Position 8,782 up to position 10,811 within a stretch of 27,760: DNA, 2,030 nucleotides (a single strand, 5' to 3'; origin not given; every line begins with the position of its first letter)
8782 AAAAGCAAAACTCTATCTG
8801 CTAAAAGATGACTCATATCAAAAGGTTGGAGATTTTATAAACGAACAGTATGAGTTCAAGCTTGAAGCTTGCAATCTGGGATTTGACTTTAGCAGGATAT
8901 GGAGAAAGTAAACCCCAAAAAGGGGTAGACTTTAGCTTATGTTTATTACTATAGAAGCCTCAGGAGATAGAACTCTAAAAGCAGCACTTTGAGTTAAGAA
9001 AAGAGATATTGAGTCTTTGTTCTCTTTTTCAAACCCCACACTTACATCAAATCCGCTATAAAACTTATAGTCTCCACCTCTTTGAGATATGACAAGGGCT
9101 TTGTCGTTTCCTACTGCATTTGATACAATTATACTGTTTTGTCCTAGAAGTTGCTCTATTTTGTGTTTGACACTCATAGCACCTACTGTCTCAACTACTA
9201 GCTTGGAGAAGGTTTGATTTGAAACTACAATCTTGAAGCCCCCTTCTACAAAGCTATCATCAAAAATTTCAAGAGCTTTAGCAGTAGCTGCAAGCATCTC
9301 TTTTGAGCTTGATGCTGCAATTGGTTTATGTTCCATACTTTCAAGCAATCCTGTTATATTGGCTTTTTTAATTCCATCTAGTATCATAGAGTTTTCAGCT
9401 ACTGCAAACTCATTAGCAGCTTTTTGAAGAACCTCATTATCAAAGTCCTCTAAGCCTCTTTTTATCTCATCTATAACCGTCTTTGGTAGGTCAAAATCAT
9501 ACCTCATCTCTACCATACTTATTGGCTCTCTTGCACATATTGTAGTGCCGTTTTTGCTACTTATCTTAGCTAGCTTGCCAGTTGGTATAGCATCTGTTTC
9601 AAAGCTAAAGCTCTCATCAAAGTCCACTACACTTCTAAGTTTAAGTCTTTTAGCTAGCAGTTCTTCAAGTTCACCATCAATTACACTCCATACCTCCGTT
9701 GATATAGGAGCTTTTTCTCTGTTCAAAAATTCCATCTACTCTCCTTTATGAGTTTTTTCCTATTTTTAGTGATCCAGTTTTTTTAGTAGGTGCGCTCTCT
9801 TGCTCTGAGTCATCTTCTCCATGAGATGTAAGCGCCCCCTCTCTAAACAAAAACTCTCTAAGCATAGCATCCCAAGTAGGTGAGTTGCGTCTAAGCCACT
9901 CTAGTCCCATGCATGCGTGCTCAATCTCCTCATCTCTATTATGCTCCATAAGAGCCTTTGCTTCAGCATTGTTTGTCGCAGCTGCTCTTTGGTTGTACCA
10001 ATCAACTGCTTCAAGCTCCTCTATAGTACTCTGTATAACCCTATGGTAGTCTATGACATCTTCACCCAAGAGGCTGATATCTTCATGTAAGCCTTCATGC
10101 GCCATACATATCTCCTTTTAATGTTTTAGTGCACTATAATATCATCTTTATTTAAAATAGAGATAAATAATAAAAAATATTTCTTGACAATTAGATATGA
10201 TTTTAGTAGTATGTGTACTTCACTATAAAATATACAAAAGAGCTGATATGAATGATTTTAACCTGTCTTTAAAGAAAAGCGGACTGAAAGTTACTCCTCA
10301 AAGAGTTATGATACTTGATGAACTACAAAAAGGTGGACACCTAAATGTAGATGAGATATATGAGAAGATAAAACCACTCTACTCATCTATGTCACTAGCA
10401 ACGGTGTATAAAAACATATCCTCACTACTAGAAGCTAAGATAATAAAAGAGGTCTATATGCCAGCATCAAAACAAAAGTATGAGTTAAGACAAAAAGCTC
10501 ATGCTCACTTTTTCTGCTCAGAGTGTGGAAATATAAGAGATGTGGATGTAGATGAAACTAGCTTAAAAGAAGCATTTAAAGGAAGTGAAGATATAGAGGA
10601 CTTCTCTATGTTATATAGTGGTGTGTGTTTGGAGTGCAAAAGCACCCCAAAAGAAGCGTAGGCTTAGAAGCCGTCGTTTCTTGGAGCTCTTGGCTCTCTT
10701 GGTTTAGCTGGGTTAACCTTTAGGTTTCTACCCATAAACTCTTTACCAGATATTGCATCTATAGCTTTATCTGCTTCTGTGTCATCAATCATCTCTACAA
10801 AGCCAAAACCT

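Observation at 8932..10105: Complete family-1 encapsulin nanocompartment with EncFtn cargo bearing a GSLKIG targeting peptide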

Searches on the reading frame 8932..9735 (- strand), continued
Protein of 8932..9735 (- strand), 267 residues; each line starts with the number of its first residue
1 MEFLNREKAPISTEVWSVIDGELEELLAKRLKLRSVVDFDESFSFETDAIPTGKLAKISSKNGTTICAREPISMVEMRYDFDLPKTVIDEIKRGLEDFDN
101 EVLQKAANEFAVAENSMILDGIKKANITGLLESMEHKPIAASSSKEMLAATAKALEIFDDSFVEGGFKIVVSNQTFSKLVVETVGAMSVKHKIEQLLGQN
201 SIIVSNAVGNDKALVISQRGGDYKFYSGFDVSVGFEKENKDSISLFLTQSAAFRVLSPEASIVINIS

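Call 33: predict_structure(alignment_id=A1)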
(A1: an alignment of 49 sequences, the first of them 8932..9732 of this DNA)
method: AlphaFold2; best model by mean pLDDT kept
length: 266 residues; sequences in the alignment: 49
mean_pLDDT: 95.4   pTM: 0.88
mean pLDDT of the five models: 95.4, 95.2, 95.0, 94.7, 89.6
residues with pLDDT >= 90: 255; 70-90: 11; 50-70: 0; < 50: 0
segments of 3 or more residues with pLDDT < 50: none
pLDDT, mean of each block of 10 residues (from residue 1): 92 97 96 93 91 94 95 96 98 96 98 96 94 95 94 97 95 96 94 96 95 96 95 98 98 96 96
secondary structure, 60 per line:
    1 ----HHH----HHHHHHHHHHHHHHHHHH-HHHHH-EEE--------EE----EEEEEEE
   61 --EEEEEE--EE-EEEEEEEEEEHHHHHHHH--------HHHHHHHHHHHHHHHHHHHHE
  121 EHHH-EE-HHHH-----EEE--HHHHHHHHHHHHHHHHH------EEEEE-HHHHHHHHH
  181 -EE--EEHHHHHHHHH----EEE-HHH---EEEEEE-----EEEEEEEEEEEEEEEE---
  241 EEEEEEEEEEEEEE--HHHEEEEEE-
elements in order: H12-29 H31-35 E37-39 E54-60 E63-68 E74-83 H84-91 H100-119 H129-132 E138-140 H143-159 E166-170 H172-180 H188-196 E201-203 E211-216 E222-237 E241-254 E260-265
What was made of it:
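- On Family 1 (classical) encapsulin system: AF2 pLDDT 95.4 and pTM 0.88 (call 33).
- The AF2 model has pLDDT 95.4 (call 33).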

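Call 36: fold_search(model_id=the predicted structure, library=pdb)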
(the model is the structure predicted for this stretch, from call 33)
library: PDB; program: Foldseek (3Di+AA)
matches with E <= 10: 841; with E <= 0.001: 365
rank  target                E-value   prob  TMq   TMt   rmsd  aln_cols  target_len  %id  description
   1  7odw                  1.3e-29  1.00  0.94  0.95   1.7       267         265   30  Model of Haliangium ochraceum encapsulin from icosahedral single particle reconstruction (released 2022-03-09)
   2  7oe2_A                5.8e-29  1.00  0.94  0.94   1.7       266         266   30  Model of closed pentamer of the Haliangium ochraceum encapsulin from symmetry expansion of icosahedral single particle (released 2022-02-09)
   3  7kq5                  5.6e-28  1.00  0.91  0.91   2.1       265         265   31  Cryo-EM structure of a thermostable encapsulin from T. maritima (released 2021-04-28)
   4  9bkx_D                7.2e-28  1.00  0.94  0.94   1.7       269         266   26  Mycobacterium tuberculosis encapsulin in complex with DyP (released 2024-12-11)
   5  9fna_A                9.7e-28  1.00  0.92  0.93   1.9       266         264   27  CryoEM structure of Encapsulin::tdNfsB with an open pore state (released 2025-03-19)
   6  7bcv                  2.8e-27  1.00  0.93  0.93   1.7       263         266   28  Brevibacterium linens encapsulin structure (released 2022-10-05)
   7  9e5e_A                3.3e-27  1.00  0.92  0.91   2.2       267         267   27  Escherichia coli DyP peroxidase-loaded encapsulin shell (released 2025-03-19)
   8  7lis                  7.9e-27  1.00  0.89  0.90   2.2       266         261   30  Thermotoga maritima Encapsulin Nanocompartment Pore Mutant S5D (released 2022-02-09)
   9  6wkv_0                7.9e-27  1.00  0.88  0.91   2.2       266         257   30  Cryo-EM structure of engineered variant of the Encapsulin from Thermotoga maritima (TmE) (released 2021-04-21)
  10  9bkx_A                8.4e-27  1.00  0.94  0.93   1.8       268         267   25  Mycobacterium tuberculosis encapsulin in complex with DyP (released 2024-12-11)
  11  7p1t_A                1.5e-26  1.00  0.89  0.89   2.2       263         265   25  Cryo-EM structure of encapsulin from Mycobacterium tuberculosis (released 2022-07-13)
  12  8u50                  1.6e-26  1.00  0.94  0.94   1.7       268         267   26  Klebsiella pneumoniae DyP peroxidase-loaded encapsulin shell (released 2024-04-24)
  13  7phm_0                1.7e-26  1.00  0.92  0.93   1.7       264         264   25  Cryo-EM structure of Mycobacterium tuberculosis encapsulin (released 2022-07-20)
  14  9bkx_C                1.9e-26  1.00  0.94  0.93   1.6       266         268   25  Mycobacterium tuberculosis encapsulin in complex with DyP (released 2024-12-11)
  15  9bkx_E                1.9e-26  1.00  0.93  0.91   1.7       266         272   26  Mycobacterium tuberculosis encapsulin in complex with DyP (released 2024-12-11)
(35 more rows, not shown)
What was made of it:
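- On Family 1 (classical) encapsulin system: Foldseek TM 0.89-0.94 to wild-type solved family-1 shells (call 36). T=1 is inferred from monomer similarity (call 36).
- Closest known: Haliangium ochraceum encapsulin:EncFtn complex. Same: It gives the best structural match to the shell model (TM 0.94, rmsd 1.7 A, call 36).
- Its TM score is 0.89-0.94 (rmsd 1.7-2.2 A) to wild-type T=1 shells, including the EncFtn-loaded H. ochraceum shell, against 0.72-0.79 to the T=3 and T=4 shells of M. xanthus and Q. thermotolerans (call 36). The top 27 structural hits are all family-1 encapsulins (call 36). The length (267 aa) and the model match T=1 protomers (TM 0.89-0.94, rmsd 1.7-2.2 A) far better than M. 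xanthus T=3 or Q. thermotolerans T=4 protomers (TM 0.72-0.79, rmsd mostly 4-8 A) (call 36).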

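Call 42: find_encoding_contigs(protein=P0010, flank=4000, max_places=1)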
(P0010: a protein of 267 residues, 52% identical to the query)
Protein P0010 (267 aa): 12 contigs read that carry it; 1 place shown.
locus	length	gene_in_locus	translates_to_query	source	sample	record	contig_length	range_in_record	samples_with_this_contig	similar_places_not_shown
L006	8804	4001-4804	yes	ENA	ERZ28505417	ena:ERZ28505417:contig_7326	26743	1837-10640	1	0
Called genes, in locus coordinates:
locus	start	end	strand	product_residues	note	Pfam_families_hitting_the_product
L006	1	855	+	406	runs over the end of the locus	-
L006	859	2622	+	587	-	PF00128:Alpha-amylase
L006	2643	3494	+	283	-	PF00483:NTP_transferase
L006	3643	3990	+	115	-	PF22277:EncFtn-like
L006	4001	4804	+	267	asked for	PF04454:Linocin_M18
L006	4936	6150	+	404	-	PF00291:PALP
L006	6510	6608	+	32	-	-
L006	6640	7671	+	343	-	PF00926:DHBP_synthase, PF00925:GTP_cyclohydro2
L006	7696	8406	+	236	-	PF13847:Methyltransf_31, PF08241:Methyltransf_11, PF08242:Methyltransf_12, PF13649:Methyltransf_25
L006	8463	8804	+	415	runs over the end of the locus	PF04389:Peptidase_M28 (weak), PF01546:Peptidase_M20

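Call 43: find_encoding_contigs(protein=P0011, flank=4000, max_places=1)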
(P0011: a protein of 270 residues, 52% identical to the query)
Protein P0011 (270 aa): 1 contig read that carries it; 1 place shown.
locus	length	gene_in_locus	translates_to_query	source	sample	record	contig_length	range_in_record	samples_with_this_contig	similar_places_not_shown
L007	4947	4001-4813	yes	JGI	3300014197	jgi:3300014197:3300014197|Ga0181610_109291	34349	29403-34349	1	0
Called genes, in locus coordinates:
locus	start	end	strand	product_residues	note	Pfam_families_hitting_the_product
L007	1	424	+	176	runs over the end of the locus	PF01351:RNase_HII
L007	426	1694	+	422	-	PF00330:Aconitase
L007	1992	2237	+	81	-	-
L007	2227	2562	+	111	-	PF02452:PemK_toxin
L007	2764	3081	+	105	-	PF00076:RRM_1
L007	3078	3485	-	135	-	PF01475:FUR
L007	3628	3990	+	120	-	PF22277:EncFtn-like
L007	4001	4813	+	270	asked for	PF04454:Linocin_M18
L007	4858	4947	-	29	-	?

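Call 44: find_encoding_contigs(protein=P0029, flank=4000, max_places=1)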
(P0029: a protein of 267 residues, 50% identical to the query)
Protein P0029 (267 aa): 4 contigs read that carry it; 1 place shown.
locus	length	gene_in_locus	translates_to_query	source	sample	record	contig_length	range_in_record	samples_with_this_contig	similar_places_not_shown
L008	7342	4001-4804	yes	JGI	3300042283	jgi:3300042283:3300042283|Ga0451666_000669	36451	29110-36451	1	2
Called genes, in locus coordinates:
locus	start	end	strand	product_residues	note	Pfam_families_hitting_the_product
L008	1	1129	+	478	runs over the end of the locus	PF02789:Peptidase_M17_N (weak), PF00883:Peptidase_M17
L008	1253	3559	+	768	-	PF09084:NMT1, PF00497:SBP_bac_3, PF00990:GGDEF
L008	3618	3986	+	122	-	PF22277:EncFtn-like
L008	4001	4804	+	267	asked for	PF04454:Linocin_M18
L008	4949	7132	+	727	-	PF08376:NIT, PF08448:PAS_4 (weak), PF13426:PAS_9, PF13487:HD_5, PF01966:HD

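Call 45: find_encoding_contigs(protein=P0038, flank=4000, max_places=1)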
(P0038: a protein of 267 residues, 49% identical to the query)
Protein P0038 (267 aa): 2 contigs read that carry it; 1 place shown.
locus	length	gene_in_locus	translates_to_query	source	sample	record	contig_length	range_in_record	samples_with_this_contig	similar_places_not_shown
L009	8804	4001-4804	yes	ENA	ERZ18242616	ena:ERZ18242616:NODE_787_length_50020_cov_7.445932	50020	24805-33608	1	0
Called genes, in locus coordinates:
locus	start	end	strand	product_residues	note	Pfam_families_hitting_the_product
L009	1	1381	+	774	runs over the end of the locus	PF00753:Lactamase_B (weak), PF02112:PDEase_II, PF23023:Anti-Pycsar_Apyc1, PF12706:Lactamase_B_2, PF01590:GAF, PF13185:GAF_2, PF01966:HD (weak), PF13487:HD_5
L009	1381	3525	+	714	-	PF05226:CHASE2, PF00211:Guanylate_cyc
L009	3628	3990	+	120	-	PF22277:EncFtn-like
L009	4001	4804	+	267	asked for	PF04454:Linocin_M18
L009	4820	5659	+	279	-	PF02535:Zip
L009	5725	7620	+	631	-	PF25448:DUF7897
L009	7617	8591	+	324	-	PF01699:Na_Ca_ex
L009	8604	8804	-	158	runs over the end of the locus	-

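Call 46: find_encoding_contigs(protein=P0040, flank=4000, max_places=1)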
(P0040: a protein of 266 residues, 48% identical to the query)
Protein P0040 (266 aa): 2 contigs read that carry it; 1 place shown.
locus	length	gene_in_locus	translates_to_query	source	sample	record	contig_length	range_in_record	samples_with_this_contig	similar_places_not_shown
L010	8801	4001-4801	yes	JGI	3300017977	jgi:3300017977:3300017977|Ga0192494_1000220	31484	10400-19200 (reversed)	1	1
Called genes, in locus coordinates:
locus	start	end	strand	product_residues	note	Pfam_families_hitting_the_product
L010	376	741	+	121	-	-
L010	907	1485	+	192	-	-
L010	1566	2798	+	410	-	PF04055:Radical_SAM, PF12836:HHH_3 (weak)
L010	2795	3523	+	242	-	PF13566:DUF4130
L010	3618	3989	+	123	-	PF22277:EncFtn-like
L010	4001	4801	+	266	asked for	PF04454:Linocin_M18, PF05065:Phage_capsid (weak)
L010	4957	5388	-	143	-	PF12796:Ank_2, PF13606:Ank_3 (faint), PF12796:Ank_2, PF13637:Ank_4 (weak), PF13857:Ank_5 (weak), PF12796:Ank_2 (weak), PF00023:Ank (weak)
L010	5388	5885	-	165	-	-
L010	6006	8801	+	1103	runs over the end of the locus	PF00553:CBM_2, PF00759:Glyco_hydro_9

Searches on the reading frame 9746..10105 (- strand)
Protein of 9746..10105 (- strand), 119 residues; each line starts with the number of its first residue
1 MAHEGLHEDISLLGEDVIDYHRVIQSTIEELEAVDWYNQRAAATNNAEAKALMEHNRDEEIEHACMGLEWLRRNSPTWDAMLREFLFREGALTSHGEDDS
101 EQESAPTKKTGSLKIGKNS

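Call 3: search_protein_families(library=pfam, proteins=[window:9746-10105:-], max_evalue=0.01)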
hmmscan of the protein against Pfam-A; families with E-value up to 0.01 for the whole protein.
window:9746-10105:- (119 aa): 2 families
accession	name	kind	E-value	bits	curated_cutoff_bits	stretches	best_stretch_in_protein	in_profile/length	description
PF22277.2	EncFtn-like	-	1.8e-36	124.2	27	1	6-89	2-85/85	EncFtn-like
PF04305.20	DUF455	-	0.0008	19.5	34.3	1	2-73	129-202/247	Protein of unknown function (DUF455)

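Call 4: search_protein_families(library=ncbifam, proteins=[window:9746-10105:-], max_evalue=0.01)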
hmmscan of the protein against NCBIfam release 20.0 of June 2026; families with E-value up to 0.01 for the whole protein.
window:9746-10105:- (119 aa): 3 families
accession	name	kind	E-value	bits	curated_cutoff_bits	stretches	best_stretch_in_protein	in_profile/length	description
TIGR04535.1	ferrit_encaps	subfamily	8.6e-40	135.3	125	1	7-117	2-112/114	encapsulin-associated ferritin-like protein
NF058679.1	EncB_fam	subfamily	1.1e-19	70.6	90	1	14-116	18-115/117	encapsulin nanocompartment ferritin-likeEncB family encapsulin nanocompartment ferritin-like cargo protein cargo protein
NF058678.1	EncB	exception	0.00065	19.9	210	1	16-77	8-69/160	encapsulin nanocompartment ferritin-like cargo protein EncB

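Call 6: search_solved_structures(query=window:9746-10105:-, show_alignments=3)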
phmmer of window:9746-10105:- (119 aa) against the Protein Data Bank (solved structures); distinct sequences matched with E-value up to 0.001: 12.
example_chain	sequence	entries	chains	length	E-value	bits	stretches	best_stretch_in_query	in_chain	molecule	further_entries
33bf_A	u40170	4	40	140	9.5e-28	99.8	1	5-103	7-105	Encapsulated ferritin-like protein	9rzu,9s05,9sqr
5da5_A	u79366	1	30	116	1.7e-27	99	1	5-99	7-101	Rru_A0973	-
5l8b_A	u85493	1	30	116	1e-26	96.6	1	5-99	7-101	Uncharacterized protein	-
6suw_A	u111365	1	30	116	1e-26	96.6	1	5-99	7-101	Uncharacterized protein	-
5l89_A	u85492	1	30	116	1e-26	96.6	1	5-99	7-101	Rru_A0973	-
6sv1_A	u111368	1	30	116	1e-26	96.6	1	5-99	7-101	Encapsulated Ferritin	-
5l8g_A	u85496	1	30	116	3.7e-26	94.7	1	5-99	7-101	Uncharacterized protein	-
7oe2_1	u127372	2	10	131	5.2e-26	94.3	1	1-105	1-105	Haliangium ochraceum Encapsulated ferritin localisation sequence | Haliangium ochraceum encapsulated ferritin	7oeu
5l8f_A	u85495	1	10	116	1.4e-24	89.7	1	5-99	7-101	Rru_A0973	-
5n5f_A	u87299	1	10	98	4.2e-24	88.1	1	3-91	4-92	encapsulated ferritin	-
3k6c_A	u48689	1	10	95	1.4e-22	83.2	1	1-89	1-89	Uncharacterized protein NE0167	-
7s8t_A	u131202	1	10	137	2.3e-07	34.1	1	22-98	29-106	EncC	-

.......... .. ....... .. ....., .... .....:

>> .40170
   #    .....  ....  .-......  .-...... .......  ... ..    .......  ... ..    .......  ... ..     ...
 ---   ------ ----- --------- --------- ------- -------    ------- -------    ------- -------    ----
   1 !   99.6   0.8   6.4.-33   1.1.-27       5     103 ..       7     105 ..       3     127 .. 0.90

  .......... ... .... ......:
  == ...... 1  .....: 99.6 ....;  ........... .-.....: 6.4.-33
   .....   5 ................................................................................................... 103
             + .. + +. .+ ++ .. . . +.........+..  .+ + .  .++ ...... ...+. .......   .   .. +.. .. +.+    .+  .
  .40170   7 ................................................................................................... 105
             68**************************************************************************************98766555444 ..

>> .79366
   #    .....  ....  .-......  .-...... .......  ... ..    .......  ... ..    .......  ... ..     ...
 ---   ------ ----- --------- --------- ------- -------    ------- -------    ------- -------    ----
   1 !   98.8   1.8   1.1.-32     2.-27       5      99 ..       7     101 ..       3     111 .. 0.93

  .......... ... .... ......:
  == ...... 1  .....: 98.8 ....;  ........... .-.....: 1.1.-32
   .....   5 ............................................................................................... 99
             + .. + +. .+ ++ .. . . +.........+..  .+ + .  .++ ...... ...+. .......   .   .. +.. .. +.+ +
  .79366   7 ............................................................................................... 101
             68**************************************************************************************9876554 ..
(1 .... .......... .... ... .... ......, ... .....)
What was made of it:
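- Closest known: Haliangium ochraceum encapsulin:EncFtn complex. Same: EncFtn matches at E=5e-26 (call 6).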

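Call 26: list_cluster_members(proteins=[P0001, window:9749-10105:-, P0018, P0033, P0007, P0028])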
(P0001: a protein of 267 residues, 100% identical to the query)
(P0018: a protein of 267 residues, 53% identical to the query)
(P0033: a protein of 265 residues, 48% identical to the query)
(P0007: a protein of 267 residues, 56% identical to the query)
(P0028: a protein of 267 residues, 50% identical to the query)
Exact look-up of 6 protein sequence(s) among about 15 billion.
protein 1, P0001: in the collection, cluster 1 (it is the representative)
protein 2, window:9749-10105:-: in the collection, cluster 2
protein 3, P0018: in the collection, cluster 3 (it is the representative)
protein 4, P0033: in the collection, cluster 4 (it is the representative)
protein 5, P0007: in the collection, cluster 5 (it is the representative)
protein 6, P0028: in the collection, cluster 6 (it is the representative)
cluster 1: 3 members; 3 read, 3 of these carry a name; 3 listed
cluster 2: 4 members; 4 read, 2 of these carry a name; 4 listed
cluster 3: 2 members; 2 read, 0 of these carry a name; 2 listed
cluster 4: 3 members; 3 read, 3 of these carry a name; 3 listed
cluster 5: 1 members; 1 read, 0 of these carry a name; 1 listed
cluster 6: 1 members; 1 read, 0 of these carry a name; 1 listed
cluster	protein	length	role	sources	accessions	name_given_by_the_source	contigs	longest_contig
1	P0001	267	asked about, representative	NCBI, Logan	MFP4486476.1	MAG: family 1 encapsulin nanocompartment shell protein [Campylobacterales bacterium]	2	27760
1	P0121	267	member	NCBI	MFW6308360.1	MAG: family 1 encapsulin nanocompartment shell protein [Campylobacterales bacterium]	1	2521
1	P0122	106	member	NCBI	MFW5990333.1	MAG: encapsulin, partial [Campylobacterales bacterium]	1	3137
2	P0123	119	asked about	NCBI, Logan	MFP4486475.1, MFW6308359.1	MAG: encapsulin-associated ferritin-like protein [Campylobacterales bacterium]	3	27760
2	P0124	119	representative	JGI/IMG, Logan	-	ferritin-like protein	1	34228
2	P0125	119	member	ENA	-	-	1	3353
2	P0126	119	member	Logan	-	-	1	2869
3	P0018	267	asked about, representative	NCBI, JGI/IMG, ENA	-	-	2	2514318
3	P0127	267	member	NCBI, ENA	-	-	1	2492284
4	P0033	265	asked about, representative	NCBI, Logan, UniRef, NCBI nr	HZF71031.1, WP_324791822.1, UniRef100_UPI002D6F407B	family 1 encapsulin nanocompartment shell protein [Sulfuricurvum sp.] | family 1 encapsulin nanocompartment shell protein n=1 Tax=Sulfuricurvum sp. TaxID=2025608 ...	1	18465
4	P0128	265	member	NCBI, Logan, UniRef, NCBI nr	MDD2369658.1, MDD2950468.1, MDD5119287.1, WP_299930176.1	MAG: family 1 encapsulin nanocompartment shell protein [Sulfuricurvum sp.] | family 1 encapsulin nanocompartment shell protein n=1 Tax=Sulfuricurvum sp. TaxID=2025608 ... | family 1 encapsulin nanocompartment shell protein [Sulfuricurvum sp.]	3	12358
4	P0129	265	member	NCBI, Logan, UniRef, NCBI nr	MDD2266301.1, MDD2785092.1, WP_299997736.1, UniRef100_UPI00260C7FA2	family 1 encapsulin nanocompartment shell protein [Sulfuricurvum sp.] | family 1 encapsulin nanocompartment shell protein n=1 Tax=Sulfuricurvum sp. TaxID=2025608 ...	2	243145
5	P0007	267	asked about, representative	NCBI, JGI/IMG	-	-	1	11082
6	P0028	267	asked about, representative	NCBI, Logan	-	-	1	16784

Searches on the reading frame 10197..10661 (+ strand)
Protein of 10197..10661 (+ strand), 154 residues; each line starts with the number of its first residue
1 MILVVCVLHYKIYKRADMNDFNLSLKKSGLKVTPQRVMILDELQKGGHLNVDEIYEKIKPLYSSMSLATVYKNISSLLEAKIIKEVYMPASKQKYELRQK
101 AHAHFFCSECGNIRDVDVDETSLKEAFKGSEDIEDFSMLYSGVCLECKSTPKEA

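Call 3: search_protein_families(library=pfam, proteins=[window:10197-10661:+], max_evalue=0.01)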
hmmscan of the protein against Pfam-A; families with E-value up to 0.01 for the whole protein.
window:10197-10661:+ (154 aa): 3 families
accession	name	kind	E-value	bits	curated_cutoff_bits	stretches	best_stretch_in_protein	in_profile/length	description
PF01475.25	FUR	-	1.6e-24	86.8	23.1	1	27-121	1-98/121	Ferric uptake regulator family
PF12840.13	HTH_20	-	0.0012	19.2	27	1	34-86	4-51/51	Helix-turn-helix domain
PF23856.1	DUF7219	-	0.0095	16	27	0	35-64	17-46/61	Family of unknown function (DUF7219)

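Call 4: search_protein_families(library=ncbifam, proteins=[window:10197-10661:+], max_evalue=0.01)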
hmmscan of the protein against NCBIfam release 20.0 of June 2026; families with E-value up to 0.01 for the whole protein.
window:10197-10661:+ (154 aa): 10 families
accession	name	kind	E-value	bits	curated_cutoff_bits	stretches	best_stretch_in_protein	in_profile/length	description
NF052545.1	TransRegPerRClab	equivalog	1.3e-24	86.8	180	1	18-149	1-136/138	transcriptional regulator PerR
NF051892.1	TransRegFurBacil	equivalog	9.8e-19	67.9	220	1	18-151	5-147/149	ferric iron uptake transcriptional regulator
NF006999.0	PRK09462.1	equivalog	4.9e-15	55.4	146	1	18-144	1-133/148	ferric iron uptake transcriptional regulator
NF045678.1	TransRegIrrA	equivalog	1.1e-14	54.5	150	1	19-125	7-115/138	iron response transcriptional regulator IrrA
NF051891.1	TransRegFurHelico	equivalog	1.2e-14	54.5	200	1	19-119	12-117/148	ferric iron uptake transcriptional regulator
NF047406.1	TransRegPerRTherm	equivalog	1.5e-14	54.3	200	1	31-150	5-128/130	manganese-dependent transcriptional regulator PerR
NF045677.1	FeRespRegIrr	equivalog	6.9e-14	52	170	1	24-126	3-107/127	Fur family transcriptional regulator Irr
NF047462.1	FUR_perox_PerRA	exception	4e-09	37.1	200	1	25-124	12-112/142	peroxide-responsive transcriptional repressor PerRA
NF047461.1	FUR_perox_PerRB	exception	7.8e-09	35.6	250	1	21-142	17-140/143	peroxide-responsive transcriptional repressor PerRB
NF053606.1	Sta1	subfamily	0.0019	18.3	80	1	36-92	22-73/100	Sta1 family transcriptional regulator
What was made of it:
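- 10248..10661 (+): Divergently transcribed Fur-family regulator and candidate regulator of the operon. The ORF opens at 10197, but homologs start at MNDFNLS (10248). The best NCBIfam model is a PerR type but scores below its cut-off (calls 3, 4).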
